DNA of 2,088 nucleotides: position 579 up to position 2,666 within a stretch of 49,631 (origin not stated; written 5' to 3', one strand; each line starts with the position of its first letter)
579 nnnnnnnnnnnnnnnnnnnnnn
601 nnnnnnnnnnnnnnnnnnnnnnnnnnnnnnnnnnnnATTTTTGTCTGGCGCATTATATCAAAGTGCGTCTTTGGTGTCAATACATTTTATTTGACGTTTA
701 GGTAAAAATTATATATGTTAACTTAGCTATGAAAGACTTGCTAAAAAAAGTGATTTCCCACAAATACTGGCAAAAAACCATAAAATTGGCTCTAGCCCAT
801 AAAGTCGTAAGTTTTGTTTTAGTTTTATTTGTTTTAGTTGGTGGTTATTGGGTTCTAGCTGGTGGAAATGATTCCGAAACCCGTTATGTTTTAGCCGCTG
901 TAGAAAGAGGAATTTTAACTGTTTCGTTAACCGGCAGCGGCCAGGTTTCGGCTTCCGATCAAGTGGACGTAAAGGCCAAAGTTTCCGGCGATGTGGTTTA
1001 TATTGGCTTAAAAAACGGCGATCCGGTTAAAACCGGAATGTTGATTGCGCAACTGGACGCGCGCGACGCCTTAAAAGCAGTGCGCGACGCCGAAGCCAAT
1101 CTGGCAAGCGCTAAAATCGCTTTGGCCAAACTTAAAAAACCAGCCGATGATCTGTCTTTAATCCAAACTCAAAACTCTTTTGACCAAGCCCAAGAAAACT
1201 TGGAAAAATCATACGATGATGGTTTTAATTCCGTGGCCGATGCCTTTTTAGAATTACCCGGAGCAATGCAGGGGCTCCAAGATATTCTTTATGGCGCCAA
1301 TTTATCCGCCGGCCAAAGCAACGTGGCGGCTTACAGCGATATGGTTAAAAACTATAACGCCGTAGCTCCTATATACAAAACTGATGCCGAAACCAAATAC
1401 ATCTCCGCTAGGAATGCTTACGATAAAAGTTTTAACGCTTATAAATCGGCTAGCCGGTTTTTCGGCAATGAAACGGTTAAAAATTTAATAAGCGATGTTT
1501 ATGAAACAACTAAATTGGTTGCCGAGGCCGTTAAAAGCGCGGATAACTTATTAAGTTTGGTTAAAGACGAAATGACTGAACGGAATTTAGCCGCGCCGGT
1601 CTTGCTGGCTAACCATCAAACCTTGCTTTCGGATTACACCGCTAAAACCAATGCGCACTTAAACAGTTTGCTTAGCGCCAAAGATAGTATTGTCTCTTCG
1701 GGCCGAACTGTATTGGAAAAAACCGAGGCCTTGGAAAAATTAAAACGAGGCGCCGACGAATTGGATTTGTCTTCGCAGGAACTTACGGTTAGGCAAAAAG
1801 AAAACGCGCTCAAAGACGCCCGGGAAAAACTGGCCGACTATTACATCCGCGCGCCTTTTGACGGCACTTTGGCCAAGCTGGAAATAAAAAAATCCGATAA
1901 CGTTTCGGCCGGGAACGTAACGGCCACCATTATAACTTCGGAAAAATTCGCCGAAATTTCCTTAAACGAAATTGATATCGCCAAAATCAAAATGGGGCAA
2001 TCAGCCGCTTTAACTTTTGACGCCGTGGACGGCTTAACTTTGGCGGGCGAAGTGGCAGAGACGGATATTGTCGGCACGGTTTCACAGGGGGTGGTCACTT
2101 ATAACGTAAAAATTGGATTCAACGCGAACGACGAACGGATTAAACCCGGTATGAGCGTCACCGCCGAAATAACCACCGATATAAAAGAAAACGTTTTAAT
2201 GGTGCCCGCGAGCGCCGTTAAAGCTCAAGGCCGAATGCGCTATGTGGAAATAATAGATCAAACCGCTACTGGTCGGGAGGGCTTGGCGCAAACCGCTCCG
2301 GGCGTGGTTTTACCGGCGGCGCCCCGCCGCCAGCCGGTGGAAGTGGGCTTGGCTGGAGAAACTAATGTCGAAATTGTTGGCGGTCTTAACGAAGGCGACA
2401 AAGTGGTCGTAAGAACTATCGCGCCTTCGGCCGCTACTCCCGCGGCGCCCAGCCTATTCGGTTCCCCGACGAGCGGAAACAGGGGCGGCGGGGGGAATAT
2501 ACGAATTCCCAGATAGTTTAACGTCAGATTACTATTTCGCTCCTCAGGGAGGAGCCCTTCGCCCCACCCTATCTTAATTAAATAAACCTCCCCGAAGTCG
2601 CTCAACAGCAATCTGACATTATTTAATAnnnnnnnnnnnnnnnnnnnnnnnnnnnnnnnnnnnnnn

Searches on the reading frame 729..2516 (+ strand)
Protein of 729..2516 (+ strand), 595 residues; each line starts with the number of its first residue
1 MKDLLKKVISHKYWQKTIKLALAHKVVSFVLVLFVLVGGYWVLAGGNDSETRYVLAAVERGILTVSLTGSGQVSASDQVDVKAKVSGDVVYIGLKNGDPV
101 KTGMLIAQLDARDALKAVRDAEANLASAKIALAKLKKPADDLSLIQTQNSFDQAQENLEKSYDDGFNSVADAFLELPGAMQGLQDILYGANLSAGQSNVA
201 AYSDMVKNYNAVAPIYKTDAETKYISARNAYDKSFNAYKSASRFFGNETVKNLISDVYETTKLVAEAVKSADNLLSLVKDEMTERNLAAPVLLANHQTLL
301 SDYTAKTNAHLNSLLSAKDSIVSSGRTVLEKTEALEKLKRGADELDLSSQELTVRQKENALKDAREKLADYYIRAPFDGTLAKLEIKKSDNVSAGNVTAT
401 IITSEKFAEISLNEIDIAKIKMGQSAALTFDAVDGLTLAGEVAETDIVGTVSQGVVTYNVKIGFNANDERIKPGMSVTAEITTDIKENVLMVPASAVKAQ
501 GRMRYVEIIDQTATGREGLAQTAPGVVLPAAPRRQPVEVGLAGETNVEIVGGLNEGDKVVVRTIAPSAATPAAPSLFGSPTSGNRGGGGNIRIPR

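Call 65: search_protein_families(library=pfam, proteins=[window:729-2516:+], max_evalue=0.00001)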
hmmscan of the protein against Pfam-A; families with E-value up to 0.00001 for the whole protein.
window:729-2516:+ (595 aa): 3 families
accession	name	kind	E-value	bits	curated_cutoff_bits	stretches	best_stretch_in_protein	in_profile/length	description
PF16576.10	HlyD_D23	-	3.6e-13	49.7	30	1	313-477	77-214/214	Barrel-sandwich domain of CusB or HlyD membrane-fusion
PF13437.12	HlyD_3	-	5.4e-13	50.1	22.2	1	373-474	2-106/106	HlyD family secretion protein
PF00364.28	Biotin_lipoyl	-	4.9e-06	26.7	22.1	0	78-109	42-73/73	Biotin-requiring enzyme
